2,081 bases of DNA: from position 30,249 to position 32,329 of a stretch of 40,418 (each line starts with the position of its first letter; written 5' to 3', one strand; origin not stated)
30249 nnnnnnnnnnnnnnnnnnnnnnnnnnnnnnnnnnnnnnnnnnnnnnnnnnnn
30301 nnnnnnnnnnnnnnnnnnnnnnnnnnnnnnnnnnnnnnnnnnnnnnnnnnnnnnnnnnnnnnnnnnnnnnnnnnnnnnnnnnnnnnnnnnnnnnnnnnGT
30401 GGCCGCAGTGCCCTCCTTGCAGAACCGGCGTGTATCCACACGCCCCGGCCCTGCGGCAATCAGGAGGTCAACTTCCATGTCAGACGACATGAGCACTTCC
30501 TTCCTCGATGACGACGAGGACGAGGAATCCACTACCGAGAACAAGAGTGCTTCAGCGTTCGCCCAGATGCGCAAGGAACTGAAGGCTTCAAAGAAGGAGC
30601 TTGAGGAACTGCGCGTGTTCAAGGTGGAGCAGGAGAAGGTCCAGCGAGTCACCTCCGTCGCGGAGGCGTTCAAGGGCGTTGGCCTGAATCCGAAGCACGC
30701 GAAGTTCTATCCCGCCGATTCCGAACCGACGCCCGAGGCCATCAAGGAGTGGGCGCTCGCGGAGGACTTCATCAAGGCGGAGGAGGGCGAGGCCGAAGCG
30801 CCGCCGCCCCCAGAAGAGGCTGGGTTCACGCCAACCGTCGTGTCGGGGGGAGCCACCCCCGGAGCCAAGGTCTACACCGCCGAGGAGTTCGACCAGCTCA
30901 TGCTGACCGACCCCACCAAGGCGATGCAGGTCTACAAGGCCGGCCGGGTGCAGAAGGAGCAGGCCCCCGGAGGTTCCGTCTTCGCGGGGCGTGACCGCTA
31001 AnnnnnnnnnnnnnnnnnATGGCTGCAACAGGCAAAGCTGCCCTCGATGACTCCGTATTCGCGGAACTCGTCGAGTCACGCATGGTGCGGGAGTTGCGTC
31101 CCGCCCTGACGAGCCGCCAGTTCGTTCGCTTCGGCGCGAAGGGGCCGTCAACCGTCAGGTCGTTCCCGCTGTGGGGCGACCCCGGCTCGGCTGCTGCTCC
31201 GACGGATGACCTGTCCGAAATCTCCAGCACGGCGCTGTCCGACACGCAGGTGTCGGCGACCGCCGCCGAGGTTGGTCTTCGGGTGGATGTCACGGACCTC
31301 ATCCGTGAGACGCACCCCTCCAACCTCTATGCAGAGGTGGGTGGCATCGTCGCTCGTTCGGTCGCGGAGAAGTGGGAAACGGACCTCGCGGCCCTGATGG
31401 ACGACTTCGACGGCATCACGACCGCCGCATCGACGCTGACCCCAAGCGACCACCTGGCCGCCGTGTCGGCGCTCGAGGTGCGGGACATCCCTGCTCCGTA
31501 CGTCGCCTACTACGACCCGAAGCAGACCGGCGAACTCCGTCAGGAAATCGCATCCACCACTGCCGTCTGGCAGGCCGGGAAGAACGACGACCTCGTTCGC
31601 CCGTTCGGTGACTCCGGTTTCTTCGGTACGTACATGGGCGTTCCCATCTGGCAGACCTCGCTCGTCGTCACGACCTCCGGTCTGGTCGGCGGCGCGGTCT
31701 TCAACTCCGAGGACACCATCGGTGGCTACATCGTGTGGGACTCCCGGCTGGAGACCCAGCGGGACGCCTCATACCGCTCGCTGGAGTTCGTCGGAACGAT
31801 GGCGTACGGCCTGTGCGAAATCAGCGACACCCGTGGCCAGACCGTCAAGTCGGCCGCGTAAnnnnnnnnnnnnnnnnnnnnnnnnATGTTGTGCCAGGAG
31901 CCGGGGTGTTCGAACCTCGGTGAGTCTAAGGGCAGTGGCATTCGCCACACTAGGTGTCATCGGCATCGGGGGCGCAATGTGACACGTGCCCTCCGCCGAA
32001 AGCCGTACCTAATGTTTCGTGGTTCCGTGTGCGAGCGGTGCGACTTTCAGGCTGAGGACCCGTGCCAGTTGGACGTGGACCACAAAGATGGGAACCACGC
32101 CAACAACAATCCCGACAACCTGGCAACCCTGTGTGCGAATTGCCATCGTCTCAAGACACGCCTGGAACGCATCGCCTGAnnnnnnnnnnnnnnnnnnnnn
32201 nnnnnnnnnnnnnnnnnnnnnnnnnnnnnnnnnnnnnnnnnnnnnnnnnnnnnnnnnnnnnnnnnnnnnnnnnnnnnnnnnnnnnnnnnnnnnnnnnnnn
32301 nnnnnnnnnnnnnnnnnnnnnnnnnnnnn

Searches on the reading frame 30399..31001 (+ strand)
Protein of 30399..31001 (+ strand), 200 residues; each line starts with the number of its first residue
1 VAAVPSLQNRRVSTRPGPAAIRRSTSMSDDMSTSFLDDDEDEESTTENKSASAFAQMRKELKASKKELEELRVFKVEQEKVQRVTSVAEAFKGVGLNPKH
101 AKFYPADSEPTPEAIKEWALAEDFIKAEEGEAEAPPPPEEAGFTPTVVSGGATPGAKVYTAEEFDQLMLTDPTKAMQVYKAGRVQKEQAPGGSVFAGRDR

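Call 3: search_protein_families(library=pfam, proteins=[window:30399-31001:+], max_evalue=0.01)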
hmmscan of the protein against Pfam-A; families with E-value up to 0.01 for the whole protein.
window:30399-31001:+ (200 aa): 0 families

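Call 4: search_protein_families(library=phrogs, proteins=[window:30399-31001:+], max_evalue=0.01)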
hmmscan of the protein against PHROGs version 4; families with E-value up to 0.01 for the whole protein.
window:30399-31001:+ (200 aa): 1 family
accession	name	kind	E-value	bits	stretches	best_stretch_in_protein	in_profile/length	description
phrog_7813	-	unknown function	6.9e-13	50.1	1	31-130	1-96/151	-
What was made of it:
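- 30399..31001 (+): 200-aa Cys-free ORF in the scaffold position. phrog_7813 (call 4).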

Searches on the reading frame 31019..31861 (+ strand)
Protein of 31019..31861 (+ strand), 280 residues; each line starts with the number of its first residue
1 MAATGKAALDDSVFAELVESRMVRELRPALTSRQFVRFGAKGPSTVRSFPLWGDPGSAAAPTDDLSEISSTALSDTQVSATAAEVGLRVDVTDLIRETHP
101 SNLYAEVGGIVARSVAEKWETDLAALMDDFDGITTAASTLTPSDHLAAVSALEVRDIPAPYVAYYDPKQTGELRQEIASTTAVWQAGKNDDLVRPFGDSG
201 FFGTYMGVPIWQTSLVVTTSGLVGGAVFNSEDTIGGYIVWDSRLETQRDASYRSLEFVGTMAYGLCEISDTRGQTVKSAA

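Call 3: search_protein_families(library=pfam, proteins=[window:31019-31861:+], max_evalue=0.01)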
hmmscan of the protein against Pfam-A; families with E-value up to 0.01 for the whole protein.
window:31019-31861:+ (280 aa): 1 family
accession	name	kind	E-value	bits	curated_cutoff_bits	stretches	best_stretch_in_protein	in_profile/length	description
PF25209.1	Phage_capsid_4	-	4e-06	27.7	27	1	9-273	4-258/262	Phage capsid protein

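Call 4: search_protein_families(library=phrogs, proteins=[window:31019-31861:+], max_evalue=0.01)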
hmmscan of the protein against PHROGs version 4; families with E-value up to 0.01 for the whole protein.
window:31019-31861:+ (280 aa): 1 family
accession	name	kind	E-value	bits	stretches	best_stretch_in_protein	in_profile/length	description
phrog_544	-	head and packaging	4.4e-06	27.3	1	49-265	51-260/282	major head protein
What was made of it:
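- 31019..31861 (+): Major capsid protein. Phage_capsid_4 4e-6 and phrog_544 (calls 3, 4).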

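Call 50: search_dna_similar(query=window:31019-31861:+, collection=phages, mode=protein, max_evalue=0.001, max_rows=15)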
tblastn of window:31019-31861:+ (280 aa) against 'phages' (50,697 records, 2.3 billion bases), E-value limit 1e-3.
Records with a match: 5; places in all: 5; records where one place covers at least 80% of the query: 3.
Best place of each record, by identity: <60% 5.
By first word of the organism name: Pelagibacter 4; Phage 1.
By host as written in the record: Candidatus Pelagibacter sp. HTCC7211 2; Proteobacteria 1; Candidatus Pelagibacter sp. FZCC0015 1; Candidatus Pelagibacter sp. HTCC1062 1.
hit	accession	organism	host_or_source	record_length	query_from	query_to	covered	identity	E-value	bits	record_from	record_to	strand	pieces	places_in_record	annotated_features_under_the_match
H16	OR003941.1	Phage DSL-LC06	Proteobacteria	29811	20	277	92%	32.7%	9e-26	112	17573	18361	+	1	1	major capsid protein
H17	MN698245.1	Pelagibacter phage HTVC111P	Candidatus Pelagibacter sp. HTCC7211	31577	13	273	93%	29.6%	1e-18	92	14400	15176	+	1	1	major capsid protein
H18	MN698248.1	Pelagibacter phage HTVC202P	Candidatus Pelagibacter sp. FZCC0015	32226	66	273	74%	35.0%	4e-17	87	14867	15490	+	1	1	capsid protein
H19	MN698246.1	Pelagibacter phage HTVC112P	Candidatus Pelagibacter sp. HTCC7211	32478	67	276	75%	33.9%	5e-23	104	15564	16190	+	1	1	major capsid protein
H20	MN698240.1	Pelagibacter phage HTVC026P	Candidatus Pelagibacter sp. HTCC1062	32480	46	273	81%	30.5%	2e-24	107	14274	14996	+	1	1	capsid protein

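Call 52: get_annotated_region(hit=H20, flank=16000)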
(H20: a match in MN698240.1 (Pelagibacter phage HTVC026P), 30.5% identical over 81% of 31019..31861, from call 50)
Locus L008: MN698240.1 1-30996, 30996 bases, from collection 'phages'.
description: Pelagibacter phage HTVC026P, complete genome.
organism: Pelagibacter phage HTVC026P (NCBI taxid 2686456)
taxonomy: Viruses; Duplodnaviria; Heunggongvirae; Uroviricota; Caudoviricetes
host: Candidatus Pelagibacter sp. HTCC1062; source: seawater; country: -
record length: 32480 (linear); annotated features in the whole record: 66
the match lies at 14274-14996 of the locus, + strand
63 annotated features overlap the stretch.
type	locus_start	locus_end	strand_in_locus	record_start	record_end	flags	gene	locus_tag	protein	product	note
CDS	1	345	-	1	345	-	-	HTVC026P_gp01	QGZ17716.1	hypothetical protein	-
CDS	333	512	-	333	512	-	-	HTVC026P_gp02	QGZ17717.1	hypothetical protein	-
CDS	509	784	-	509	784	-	-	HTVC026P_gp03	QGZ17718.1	hypothetical protein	-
CDS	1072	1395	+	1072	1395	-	-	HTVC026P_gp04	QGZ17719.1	hypothetical protein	-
CDS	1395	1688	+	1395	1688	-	-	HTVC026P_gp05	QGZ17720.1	hypothetical protein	-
CDS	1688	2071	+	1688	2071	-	-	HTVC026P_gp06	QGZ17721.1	hypothetical protein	-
CDS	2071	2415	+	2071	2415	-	-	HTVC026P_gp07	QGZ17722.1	hypothetical protein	-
CDS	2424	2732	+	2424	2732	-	-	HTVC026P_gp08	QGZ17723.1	hypothetical protein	-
CDS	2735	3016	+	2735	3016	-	-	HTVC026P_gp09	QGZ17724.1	hypothetical protein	-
CDS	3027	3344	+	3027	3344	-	-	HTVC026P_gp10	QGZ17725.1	hypothetical protein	-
CDS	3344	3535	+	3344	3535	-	-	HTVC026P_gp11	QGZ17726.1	hypothetical protein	-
CDS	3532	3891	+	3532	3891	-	-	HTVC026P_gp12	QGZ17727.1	helix-turn-helix transcriptional regulator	-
CDS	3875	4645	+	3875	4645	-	-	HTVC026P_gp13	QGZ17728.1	hypothetical protein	-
CDS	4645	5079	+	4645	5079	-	-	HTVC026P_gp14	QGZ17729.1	hypothetical protein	-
CDS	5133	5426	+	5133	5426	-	-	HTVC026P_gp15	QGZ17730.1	hypothetical protein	-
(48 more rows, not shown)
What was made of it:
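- The capsid's nearest deposited relatives include HTVC026P, which is annotated with a tape measure (call 52).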

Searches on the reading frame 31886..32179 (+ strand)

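Call 18: search_protein_families(library=pfam, proteins=[window:31886-32179:+], max_evalue=0.01)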
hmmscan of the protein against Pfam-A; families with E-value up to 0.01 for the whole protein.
window:31886-32179:+ (97 aa): 2 families
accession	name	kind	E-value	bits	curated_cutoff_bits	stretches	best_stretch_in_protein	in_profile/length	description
PF01844.29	HNH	-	1.7e-05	25.3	21.4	1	49-92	1-46/47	HNH endonuclease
PF13392.12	HNH_3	-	4.1e-05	23.6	24.8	1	61-81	18-38/46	HNH endonuclease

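Call 19: search_protein_families(library=phrogs, proteins=[window:31886-32179:+], max_evalue=0.01)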
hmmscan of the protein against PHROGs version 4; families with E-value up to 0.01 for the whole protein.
window:31886-32179:+ (97 aa): 18 families
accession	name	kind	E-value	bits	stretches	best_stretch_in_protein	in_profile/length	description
phrog_10822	-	DNA, RNA and nucleotide metabolism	3.7e-09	37.6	1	28-88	82-145/245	HNH endonuclease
phrog_2255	-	DNA, RNA and nucleotide metabolism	1.2e-08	35.7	1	23-93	83-171/211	HNH endonuclease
phrog_1271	-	DNA, RNA and nucleotide metabolism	1.5e-08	35.5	1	3-91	234-316/361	HNH endonuclease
phrog_14736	-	DNA, RNA and nucleotide metabolism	7.3e-08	33.3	1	49-89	35-77/202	HNH endonuclease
phrog_144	-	DNA, RNA and nucleotide metabolism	8.1e-08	33.1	1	3-95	25-137/175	HNH endonuclease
phrog_589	-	DNA, RNA and nucleotide metabolism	3.4e-06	27.9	1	38-95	83-143/179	HNH endonuclease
phrog_8048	-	DNA, RNA and nucleotide metabolism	1.2e-05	25.7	1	38-89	168-224/273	HNH endonuclease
phrog_3106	-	DNA, RNA and nucleotide metabolism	1.6e-05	25.8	1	26-93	139-223/252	HNH endonuclease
phrog_333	-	DNA, RNA and nucleotide metabolism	1.9e-05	25.9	1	31-95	19-83/138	HNH endonuclease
phrog_5956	-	DNA, RNA and nucleotide metabolism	2.4e-05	25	1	19-92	32-109/138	HNH endonuclease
phrog_4581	-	head and packaging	7.4e-05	23.3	1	39-95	58-113/395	terminase small subunit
phrog_59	-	DNA, RNA and nucleotide metabolism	0.00033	21.2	1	62-79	206-223/423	HNH endonuclease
phrog_119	-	DNA, RNA and nucleotide metabolism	0.00065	19.6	1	38-92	195-256/443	HNH endonuclease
phrog_14913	-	DNA, RNA and nucleotide metabolism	0.00069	20.7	1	62-95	59-92/149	HNH endonuclease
phrog_7785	-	DNA, RNA and nucleotide metabolism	0.002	19.1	1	8-95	21-119/147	HNH endonuclease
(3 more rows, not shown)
